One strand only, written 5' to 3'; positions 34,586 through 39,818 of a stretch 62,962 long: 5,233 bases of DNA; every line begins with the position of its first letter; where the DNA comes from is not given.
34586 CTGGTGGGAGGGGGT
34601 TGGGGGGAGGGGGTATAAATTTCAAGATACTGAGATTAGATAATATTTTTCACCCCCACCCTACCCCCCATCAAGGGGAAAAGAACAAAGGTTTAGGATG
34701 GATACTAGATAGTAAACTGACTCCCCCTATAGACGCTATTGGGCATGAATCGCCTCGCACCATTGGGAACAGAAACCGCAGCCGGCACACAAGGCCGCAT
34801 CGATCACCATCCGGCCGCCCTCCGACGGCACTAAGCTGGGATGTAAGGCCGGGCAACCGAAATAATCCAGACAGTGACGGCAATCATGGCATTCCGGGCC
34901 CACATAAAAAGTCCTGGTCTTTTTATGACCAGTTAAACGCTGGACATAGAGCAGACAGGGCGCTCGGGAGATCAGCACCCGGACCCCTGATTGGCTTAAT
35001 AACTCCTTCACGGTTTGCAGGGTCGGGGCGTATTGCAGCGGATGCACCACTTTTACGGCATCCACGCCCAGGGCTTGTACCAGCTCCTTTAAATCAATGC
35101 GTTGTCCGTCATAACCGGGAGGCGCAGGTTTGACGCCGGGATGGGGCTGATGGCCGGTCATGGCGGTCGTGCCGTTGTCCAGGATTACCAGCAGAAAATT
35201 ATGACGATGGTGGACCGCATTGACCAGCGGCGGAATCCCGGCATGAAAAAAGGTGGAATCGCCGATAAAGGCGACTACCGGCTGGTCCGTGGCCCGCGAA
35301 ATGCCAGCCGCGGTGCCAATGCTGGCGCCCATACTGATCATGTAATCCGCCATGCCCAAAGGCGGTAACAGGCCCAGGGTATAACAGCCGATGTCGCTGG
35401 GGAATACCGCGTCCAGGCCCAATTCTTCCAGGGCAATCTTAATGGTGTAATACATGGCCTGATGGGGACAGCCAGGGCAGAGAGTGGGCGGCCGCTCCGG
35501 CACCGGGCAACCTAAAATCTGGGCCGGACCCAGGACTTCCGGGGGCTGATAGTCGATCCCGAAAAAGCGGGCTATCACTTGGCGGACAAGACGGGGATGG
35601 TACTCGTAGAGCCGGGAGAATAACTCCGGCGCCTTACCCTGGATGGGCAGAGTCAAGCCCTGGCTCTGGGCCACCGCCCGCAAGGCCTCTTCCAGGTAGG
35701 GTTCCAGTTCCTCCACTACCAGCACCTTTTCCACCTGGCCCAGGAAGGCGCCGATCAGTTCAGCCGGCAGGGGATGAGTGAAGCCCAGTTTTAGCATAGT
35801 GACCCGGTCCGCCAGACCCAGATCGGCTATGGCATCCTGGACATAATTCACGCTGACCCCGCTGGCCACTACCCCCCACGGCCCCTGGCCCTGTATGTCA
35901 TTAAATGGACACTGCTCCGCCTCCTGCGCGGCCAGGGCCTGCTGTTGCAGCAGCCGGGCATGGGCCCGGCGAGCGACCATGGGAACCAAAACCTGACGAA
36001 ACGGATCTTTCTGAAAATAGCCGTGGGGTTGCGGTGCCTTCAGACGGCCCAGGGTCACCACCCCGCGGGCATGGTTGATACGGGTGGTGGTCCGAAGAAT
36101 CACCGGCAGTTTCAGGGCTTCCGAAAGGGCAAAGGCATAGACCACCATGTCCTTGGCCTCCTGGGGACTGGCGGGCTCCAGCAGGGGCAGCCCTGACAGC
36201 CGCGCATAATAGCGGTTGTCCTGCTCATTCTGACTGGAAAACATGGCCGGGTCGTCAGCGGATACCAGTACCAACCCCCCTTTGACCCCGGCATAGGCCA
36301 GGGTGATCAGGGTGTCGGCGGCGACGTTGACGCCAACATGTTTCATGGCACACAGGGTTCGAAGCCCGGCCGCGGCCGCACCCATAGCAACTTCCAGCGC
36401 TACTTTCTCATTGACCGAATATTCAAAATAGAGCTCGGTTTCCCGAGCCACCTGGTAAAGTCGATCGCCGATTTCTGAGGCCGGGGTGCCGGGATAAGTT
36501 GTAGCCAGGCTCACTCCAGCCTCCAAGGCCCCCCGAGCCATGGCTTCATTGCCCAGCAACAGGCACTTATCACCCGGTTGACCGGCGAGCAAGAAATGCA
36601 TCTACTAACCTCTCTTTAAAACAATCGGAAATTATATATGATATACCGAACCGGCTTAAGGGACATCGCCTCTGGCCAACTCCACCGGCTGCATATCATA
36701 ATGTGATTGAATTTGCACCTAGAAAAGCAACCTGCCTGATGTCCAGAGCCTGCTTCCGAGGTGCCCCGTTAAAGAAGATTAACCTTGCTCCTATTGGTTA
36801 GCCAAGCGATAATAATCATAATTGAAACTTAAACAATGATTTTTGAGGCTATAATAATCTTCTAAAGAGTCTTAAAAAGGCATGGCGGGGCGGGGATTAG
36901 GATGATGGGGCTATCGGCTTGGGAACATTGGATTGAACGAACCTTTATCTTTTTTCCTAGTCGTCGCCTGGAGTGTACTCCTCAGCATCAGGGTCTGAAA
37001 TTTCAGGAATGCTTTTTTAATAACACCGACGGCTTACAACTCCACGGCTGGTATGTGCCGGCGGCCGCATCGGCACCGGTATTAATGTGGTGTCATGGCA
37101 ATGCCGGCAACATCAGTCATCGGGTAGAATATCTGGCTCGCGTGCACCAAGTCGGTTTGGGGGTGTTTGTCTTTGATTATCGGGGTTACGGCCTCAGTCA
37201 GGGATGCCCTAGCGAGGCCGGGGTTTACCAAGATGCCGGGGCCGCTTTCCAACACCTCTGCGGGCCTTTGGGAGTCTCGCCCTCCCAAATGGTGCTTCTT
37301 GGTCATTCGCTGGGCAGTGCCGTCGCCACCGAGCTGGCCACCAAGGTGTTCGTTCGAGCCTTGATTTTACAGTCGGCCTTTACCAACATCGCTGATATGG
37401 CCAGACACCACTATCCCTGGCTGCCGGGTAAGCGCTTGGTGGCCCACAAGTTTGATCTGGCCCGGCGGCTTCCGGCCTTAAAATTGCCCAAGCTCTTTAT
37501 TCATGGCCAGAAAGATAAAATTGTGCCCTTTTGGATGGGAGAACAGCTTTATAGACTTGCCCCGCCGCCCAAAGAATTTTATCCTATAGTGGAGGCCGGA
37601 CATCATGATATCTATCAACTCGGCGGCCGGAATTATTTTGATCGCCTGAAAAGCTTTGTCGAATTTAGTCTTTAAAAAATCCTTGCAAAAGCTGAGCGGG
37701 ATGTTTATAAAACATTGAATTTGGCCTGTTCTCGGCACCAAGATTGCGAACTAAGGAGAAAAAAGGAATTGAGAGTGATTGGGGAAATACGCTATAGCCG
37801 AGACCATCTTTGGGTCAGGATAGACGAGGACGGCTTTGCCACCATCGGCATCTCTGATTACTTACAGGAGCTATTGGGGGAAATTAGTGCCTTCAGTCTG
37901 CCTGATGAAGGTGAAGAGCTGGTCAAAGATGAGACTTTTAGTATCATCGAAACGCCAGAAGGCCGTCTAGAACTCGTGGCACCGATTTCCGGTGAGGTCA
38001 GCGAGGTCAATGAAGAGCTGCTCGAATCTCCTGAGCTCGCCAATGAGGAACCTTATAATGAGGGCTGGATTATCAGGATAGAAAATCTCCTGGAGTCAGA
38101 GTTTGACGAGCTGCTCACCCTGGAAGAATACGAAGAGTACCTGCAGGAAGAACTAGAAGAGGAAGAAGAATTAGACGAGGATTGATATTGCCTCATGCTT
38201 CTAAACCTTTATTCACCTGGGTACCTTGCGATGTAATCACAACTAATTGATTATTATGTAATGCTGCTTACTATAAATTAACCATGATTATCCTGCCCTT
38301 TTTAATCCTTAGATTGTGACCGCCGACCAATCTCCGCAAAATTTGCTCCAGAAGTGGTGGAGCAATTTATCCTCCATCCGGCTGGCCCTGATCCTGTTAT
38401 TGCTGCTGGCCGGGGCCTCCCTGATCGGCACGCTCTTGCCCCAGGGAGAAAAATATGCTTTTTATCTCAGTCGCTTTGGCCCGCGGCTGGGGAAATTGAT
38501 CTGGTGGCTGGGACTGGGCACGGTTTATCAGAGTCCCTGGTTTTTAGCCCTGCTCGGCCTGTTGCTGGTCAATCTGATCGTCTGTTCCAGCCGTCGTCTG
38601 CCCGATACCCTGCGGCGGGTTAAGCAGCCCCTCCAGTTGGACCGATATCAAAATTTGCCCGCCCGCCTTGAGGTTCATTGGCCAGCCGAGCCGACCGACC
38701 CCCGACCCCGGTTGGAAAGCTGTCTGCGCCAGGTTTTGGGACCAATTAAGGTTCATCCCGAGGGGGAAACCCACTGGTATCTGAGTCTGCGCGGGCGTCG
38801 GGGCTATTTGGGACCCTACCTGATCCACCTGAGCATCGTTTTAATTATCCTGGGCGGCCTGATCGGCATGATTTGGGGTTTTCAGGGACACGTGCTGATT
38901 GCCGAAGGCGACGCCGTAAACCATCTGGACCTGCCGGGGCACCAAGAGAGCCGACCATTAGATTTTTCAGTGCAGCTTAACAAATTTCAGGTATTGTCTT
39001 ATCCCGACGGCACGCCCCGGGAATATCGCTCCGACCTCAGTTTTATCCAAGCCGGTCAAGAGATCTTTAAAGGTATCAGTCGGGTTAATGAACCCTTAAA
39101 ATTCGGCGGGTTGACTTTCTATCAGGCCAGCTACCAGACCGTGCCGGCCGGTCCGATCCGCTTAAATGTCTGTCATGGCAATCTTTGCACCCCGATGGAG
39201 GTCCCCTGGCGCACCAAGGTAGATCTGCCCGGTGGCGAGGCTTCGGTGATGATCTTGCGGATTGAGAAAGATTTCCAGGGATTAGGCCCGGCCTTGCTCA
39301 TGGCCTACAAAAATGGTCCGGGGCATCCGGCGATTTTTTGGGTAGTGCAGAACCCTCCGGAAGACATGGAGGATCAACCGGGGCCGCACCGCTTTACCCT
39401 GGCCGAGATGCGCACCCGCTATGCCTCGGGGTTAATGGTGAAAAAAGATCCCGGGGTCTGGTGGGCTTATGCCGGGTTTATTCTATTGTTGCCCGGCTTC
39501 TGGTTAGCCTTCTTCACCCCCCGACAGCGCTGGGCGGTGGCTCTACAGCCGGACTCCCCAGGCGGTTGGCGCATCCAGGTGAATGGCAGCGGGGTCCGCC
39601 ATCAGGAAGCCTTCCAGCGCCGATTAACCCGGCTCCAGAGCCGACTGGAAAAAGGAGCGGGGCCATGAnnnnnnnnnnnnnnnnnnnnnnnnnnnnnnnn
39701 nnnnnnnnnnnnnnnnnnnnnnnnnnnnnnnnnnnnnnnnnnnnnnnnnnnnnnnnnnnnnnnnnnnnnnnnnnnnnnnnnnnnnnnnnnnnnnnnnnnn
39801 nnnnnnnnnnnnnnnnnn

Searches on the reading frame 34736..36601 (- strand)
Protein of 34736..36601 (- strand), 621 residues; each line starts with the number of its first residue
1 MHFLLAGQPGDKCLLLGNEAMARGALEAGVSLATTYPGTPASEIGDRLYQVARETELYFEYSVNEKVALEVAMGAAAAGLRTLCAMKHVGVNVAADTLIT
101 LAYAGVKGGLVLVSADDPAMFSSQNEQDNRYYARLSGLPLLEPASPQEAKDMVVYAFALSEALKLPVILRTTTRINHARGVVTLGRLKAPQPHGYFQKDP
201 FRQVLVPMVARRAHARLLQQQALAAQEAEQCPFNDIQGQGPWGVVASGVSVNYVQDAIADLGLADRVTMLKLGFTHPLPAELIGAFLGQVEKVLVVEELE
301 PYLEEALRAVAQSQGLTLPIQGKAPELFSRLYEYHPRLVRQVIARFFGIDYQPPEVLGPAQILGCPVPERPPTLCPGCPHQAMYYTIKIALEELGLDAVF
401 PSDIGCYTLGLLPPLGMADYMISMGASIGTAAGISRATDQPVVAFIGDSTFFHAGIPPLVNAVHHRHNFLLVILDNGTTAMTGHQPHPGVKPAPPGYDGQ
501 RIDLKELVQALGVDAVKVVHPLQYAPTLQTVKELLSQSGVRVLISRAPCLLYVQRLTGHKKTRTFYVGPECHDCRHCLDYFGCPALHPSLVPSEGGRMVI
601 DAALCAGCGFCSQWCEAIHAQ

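Call 7: search_protein_families(library=pfam, proteins=[window:34736-36601:-], max_evalue=0.001)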
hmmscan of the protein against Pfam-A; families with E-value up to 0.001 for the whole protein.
window:34736-36601:- (621 aa): 2 families
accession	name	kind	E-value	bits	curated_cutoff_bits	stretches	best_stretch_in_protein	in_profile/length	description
PF02775.26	TPP_enzyme_C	-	4.3e-21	75.7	21.9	1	403-540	1-146/151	Thiamine pyrophosphate enzyme, C-terminal TPP binding domain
PF01855.24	POR_N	-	6.8e-16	59.1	27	1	24-184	2-167/231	Pyruvate flavodoxin/ferredoxin oxidoreductase, thiamine diP-bdg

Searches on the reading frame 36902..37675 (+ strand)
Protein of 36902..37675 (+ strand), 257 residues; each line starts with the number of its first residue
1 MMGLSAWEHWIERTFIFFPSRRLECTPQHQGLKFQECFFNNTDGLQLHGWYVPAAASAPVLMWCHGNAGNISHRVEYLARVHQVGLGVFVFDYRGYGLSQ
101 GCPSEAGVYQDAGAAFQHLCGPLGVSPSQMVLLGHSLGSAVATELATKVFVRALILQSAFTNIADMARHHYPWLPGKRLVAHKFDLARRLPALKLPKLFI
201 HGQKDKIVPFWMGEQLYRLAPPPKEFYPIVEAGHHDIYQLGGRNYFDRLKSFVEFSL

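Call 23: search_protein_families(library=pfam, proteins=[window:36902-37675:+], max_evalue=0.00001)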
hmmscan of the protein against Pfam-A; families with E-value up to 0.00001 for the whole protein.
window:36902-37675:+ (257 aa): 3 families
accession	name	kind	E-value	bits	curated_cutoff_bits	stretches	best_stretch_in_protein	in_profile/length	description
PF12146.15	Hydrolase_4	-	2.4e-16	60.2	27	1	60-168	6-118/239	Serine aminopeptidase, S33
PF00561.26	Abhydrolase_1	-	2.9e-11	43.9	25.8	1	59-188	1-137/245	alpha/beta hydrolase fold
PF12697.13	Abhydrolase_6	-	5.9e-07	30.8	26.3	1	64-175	4-109/217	Alpha/beta hydrolase family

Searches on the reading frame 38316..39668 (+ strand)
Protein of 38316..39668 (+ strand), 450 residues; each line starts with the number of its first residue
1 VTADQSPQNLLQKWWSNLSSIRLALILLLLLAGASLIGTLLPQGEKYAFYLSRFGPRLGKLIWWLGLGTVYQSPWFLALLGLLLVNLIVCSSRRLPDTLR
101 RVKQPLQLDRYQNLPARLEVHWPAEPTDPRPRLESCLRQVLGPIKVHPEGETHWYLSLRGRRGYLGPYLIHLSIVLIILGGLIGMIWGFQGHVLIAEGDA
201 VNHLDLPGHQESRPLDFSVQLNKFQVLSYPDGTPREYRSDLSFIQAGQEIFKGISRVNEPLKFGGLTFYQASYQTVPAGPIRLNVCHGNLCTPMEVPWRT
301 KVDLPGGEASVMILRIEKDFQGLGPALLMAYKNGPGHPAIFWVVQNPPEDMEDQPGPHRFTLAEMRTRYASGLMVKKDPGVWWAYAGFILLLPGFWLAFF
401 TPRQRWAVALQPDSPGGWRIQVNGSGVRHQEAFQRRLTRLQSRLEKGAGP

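Call 23: search_protein_families(library=pfam, proteins=[window:38316-39668:+], max_evalue=0.00001)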
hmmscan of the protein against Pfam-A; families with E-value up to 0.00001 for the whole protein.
window:38316-39668:+ (450 aa): 1 family
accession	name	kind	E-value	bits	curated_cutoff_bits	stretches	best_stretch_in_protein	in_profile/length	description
PF05140.19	ResB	-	1.2e-82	278.7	24.6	2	22-332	2-311/486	ResB-like family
